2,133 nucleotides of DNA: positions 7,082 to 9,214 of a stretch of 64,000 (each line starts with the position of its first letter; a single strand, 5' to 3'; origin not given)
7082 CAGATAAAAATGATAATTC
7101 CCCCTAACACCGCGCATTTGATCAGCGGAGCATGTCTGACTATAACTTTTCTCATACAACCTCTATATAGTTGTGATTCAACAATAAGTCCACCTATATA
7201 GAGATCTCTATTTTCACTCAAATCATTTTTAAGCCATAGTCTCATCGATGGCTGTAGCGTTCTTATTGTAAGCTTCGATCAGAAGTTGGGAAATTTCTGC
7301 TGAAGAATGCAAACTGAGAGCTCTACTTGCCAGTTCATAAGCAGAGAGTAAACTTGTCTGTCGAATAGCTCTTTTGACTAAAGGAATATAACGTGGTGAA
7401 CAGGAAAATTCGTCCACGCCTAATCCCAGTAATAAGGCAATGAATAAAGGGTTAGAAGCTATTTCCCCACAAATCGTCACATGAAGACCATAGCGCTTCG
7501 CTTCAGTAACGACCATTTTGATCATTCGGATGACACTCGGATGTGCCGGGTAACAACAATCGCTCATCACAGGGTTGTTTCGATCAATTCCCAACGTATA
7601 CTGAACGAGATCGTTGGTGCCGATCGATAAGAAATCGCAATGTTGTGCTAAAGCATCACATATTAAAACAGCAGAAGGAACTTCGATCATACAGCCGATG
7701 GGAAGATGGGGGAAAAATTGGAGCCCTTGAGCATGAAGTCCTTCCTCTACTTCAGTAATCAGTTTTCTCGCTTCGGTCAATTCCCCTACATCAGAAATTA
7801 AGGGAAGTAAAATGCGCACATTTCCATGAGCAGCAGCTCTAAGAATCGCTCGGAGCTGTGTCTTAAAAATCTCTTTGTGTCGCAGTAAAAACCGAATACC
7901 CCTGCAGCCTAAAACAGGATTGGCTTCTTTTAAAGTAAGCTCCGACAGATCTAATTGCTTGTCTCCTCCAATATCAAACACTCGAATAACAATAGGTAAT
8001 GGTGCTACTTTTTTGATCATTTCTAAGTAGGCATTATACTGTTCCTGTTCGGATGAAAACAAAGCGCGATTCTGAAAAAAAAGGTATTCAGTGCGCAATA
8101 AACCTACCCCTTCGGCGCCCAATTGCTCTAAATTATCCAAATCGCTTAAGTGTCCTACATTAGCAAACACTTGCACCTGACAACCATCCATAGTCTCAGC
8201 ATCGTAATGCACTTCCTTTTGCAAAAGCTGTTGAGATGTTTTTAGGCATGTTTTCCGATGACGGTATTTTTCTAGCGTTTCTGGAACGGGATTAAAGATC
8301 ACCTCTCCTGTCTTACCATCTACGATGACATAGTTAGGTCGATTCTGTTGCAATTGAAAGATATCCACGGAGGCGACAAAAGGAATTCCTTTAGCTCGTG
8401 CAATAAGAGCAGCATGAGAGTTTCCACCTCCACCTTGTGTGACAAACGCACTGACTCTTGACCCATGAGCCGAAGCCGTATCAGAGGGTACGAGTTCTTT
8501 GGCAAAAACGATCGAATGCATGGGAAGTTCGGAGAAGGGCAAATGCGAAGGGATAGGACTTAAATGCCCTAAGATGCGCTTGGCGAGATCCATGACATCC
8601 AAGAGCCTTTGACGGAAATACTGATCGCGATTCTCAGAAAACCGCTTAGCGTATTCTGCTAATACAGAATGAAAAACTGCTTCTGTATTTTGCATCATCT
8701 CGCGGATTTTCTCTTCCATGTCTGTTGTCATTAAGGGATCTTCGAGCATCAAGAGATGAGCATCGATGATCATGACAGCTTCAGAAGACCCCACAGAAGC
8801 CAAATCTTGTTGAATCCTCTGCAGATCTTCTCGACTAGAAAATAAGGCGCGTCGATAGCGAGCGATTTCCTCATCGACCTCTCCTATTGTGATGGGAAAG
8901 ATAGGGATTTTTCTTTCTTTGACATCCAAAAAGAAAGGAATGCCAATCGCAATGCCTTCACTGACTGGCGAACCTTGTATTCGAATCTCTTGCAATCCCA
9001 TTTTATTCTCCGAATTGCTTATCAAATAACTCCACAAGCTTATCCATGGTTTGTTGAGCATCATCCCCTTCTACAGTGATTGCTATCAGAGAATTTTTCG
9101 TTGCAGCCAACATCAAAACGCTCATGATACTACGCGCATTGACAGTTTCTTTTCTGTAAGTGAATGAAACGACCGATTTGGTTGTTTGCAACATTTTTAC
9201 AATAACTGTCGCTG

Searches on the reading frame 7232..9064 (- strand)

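Call 94: search_protein_families(library=pfam, proteins=[window:7232-9064:-], max_evalue=0.00001)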
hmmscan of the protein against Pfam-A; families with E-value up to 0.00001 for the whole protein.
window:7232-9064:- (611 aa): 3 families
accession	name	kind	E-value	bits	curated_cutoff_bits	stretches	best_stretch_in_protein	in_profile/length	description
PF02896.24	PEP-utilizers_C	-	5.7e-102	341.3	22.8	1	281-570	4-291/293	PEP-utilising enzyme, PEP-binding domain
PF05524.18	PEP-utilisers_N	-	1.4e-24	87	24.4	1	30-153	1-121/121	PEP-utilising enzyme, N-terminal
PF00391.29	PEP-utilizers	-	2.2e-16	59.7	23.1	1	182-253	3-72/72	PEP-utilising enzyme, mobile domain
